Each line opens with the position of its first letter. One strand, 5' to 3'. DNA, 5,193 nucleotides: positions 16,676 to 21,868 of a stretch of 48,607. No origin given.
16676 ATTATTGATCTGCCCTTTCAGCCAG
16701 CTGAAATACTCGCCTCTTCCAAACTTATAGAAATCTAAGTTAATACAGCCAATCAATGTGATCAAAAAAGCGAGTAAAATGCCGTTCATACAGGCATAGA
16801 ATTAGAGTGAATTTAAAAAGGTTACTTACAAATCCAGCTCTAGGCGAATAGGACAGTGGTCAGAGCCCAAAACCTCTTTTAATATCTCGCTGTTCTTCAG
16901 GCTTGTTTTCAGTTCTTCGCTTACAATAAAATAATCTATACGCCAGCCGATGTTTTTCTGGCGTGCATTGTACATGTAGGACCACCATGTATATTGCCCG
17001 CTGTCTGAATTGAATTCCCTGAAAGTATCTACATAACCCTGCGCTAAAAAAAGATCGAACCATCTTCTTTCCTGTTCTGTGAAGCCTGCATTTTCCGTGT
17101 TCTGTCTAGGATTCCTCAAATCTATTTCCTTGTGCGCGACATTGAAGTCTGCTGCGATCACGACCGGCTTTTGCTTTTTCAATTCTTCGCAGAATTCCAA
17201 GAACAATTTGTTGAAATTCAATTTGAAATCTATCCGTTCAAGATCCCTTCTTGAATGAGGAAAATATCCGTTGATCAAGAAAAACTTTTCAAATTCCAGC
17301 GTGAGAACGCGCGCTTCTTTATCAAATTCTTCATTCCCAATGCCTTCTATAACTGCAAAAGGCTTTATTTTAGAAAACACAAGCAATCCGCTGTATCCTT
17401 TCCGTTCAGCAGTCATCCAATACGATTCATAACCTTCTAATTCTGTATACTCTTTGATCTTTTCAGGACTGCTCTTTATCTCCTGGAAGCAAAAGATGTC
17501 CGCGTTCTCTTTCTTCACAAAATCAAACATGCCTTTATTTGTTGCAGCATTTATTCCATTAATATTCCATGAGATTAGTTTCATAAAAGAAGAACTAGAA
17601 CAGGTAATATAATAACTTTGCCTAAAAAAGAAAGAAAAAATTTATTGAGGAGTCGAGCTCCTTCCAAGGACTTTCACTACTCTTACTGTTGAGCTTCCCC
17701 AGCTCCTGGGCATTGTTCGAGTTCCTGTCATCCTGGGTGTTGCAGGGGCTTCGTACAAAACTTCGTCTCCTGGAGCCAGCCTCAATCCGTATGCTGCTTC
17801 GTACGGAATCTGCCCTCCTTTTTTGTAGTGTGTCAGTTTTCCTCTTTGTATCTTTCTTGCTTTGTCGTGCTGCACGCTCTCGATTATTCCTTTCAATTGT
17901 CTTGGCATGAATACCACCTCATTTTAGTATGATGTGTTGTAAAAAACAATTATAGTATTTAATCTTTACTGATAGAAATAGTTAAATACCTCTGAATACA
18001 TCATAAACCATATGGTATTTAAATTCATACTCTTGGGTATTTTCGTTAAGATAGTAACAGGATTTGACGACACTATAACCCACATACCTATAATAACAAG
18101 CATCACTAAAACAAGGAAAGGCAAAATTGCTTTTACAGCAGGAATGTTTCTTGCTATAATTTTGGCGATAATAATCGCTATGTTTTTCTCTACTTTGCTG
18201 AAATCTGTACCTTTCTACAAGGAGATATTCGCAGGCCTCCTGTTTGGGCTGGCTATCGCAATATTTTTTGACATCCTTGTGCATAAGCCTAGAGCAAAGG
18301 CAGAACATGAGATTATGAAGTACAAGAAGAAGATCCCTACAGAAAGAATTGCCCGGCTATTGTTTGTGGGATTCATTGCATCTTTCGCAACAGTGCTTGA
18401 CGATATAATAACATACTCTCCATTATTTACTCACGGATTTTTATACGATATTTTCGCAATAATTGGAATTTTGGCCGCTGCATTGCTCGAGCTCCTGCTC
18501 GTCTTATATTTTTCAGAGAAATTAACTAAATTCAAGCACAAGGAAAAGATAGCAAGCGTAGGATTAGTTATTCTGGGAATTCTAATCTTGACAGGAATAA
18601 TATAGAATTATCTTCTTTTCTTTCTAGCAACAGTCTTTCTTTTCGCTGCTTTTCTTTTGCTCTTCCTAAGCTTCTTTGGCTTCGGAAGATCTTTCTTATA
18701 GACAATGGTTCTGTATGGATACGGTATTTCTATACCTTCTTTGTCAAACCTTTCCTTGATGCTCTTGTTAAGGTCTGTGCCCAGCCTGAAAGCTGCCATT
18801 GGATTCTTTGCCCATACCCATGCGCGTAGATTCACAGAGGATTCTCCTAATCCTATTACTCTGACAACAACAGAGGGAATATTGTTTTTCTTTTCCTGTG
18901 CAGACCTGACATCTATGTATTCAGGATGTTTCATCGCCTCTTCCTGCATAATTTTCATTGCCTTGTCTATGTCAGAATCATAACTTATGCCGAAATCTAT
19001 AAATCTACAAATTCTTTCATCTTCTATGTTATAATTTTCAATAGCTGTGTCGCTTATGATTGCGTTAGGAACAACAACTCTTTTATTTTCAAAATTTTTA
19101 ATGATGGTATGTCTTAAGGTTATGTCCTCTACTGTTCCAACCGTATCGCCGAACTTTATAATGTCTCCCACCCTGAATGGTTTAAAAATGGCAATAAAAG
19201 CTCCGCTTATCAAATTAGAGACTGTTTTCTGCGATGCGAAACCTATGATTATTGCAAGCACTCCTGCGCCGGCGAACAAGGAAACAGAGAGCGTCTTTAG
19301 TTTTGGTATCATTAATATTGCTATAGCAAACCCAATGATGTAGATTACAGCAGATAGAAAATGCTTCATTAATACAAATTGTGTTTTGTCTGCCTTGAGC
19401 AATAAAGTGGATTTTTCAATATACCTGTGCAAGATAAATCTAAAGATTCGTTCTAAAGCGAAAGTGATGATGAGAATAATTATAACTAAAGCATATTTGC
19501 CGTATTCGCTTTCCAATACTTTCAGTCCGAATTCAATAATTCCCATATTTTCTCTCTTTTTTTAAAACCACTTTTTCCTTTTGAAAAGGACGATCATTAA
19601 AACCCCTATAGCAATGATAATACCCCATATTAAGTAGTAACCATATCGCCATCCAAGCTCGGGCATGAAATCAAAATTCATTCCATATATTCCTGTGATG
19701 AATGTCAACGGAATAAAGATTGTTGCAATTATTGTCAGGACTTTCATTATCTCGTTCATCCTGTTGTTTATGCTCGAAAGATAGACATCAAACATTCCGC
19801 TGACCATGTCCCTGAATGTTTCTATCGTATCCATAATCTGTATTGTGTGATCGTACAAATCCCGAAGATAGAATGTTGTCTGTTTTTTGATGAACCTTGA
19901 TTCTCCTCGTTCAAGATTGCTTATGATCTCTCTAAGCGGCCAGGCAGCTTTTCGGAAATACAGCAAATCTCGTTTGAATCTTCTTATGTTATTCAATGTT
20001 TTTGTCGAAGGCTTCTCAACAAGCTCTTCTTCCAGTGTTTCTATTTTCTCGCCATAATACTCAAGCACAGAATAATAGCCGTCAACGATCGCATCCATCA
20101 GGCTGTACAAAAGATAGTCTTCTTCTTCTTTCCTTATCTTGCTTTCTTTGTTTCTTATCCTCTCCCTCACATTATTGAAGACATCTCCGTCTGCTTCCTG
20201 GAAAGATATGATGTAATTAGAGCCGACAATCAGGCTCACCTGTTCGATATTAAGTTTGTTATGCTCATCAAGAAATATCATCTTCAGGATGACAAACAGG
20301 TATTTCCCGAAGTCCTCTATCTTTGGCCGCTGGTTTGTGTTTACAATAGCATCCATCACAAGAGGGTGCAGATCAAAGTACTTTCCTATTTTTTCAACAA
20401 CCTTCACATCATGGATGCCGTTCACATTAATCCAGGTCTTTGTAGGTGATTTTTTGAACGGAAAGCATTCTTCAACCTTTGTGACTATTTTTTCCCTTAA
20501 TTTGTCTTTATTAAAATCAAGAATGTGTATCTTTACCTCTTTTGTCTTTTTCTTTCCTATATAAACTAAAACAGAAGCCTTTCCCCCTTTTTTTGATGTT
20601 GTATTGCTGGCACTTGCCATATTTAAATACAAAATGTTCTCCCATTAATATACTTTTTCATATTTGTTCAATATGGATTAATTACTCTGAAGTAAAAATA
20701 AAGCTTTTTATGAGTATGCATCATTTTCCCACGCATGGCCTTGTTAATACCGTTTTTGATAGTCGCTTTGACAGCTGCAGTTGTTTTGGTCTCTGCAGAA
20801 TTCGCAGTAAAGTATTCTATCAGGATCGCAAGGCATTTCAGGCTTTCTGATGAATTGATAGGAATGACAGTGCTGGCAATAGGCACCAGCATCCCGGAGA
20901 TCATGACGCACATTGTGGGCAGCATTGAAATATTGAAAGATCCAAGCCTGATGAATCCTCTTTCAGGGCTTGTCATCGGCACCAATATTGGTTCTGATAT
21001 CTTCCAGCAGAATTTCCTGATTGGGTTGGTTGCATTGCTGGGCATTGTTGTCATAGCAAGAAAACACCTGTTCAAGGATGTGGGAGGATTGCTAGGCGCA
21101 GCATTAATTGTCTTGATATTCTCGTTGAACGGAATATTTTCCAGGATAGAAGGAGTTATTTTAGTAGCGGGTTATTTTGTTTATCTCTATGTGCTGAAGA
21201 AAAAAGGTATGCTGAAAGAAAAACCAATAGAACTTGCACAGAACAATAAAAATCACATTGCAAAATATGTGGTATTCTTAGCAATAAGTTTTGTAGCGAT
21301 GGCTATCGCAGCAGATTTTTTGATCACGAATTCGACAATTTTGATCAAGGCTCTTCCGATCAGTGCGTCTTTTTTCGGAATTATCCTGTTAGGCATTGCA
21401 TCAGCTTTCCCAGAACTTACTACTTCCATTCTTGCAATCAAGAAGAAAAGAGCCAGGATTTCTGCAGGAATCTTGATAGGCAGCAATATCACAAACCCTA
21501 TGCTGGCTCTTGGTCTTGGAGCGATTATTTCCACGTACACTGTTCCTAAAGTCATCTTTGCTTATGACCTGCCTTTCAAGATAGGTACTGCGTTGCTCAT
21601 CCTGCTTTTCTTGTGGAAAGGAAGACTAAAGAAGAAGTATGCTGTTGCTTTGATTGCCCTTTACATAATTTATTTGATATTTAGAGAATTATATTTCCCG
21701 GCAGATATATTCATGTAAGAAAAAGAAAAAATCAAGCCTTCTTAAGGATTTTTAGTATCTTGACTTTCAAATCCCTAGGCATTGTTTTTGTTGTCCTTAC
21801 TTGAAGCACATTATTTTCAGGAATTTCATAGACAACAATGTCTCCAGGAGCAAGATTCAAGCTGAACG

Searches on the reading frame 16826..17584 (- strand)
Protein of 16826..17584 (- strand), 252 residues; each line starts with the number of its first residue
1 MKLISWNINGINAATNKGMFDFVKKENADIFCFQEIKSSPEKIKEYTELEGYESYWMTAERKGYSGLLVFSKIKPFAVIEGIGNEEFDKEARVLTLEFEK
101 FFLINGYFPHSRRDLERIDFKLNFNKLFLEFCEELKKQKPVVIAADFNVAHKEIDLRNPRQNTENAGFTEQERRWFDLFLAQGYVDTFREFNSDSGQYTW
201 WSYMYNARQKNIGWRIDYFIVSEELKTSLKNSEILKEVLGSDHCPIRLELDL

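Call 48: search_protein_families(library=pfam, proteins=[window:16826-17584:-], max_evalue=0.00001)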
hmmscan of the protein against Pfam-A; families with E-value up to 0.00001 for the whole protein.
window:16826-17584:- (252 aa): 2 families
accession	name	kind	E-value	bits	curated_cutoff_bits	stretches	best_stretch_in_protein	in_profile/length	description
PF03372.29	Exo_endo_phos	-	4.8e-28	98.8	24.5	1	4-243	1-225/225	Endonuclease/Exonuclease/phosphatase family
PF14529.12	Exo_endo_phos_2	-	6e-06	26.5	27.4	0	104-247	4-117/117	Endonuclease-reverse transcriptase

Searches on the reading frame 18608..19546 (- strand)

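Call 48: search_protein_families(library=pfam, proteins=[window:18608-19546:-], max_evalue=0.00001)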
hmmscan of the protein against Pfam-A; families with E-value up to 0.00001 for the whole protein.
window:18608-19546:- (312 aa): 2 families
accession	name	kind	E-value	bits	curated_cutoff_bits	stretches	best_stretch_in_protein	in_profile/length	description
PF00924.24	MS_channel_2nd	-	3.5e-20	72.3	20.2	1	108-173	2-67/68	Mechanosensitive ion channel, beta-domain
PF21082.3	MS_channel_3rd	-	1.2e-14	54.9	21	1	183-274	3-88/88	Mechanosensitive ion channel MscS, C-terminal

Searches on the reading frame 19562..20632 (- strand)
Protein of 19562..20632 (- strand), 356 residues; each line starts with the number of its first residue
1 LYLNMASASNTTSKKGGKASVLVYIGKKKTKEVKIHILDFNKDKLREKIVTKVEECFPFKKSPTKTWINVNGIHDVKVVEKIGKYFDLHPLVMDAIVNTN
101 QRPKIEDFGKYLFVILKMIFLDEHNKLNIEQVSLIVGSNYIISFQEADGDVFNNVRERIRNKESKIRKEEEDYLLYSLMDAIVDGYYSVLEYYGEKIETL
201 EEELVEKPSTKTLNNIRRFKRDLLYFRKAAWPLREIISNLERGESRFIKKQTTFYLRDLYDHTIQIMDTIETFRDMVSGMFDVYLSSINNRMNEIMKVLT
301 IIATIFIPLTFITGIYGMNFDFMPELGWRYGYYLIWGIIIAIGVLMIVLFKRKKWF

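Call 48: search_protein_families(library=pfam, proteins=[window:19562-20632:-], max_evalue=0.00001)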
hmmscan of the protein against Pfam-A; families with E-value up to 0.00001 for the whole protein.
window:19562-20632:- (356 aa): 1 family
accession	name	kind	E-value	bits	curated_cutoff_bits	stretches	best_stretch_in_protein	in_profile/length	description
PF01544.23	CorA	-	4.6e-73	246.5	27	1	66-352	5-292/292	CorA-like Mg2+ transporter protein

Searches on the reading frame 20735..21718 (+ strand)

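Call 48: search_protein_families(library=pfam, proteins=[window:20735-21718:+], max_evalue=0.00001)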
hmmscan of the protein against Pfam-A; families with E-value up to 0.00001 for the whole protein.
window:20735-21718:+ (327 aa): 1 family
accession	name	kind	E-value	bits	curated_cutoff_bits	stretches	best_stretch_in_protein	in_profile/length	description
PF01699.29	Na_Ca_ex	-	3.5e-44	150.9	24.9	2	178-316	2-148/151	Sodium/calcium exchanger protein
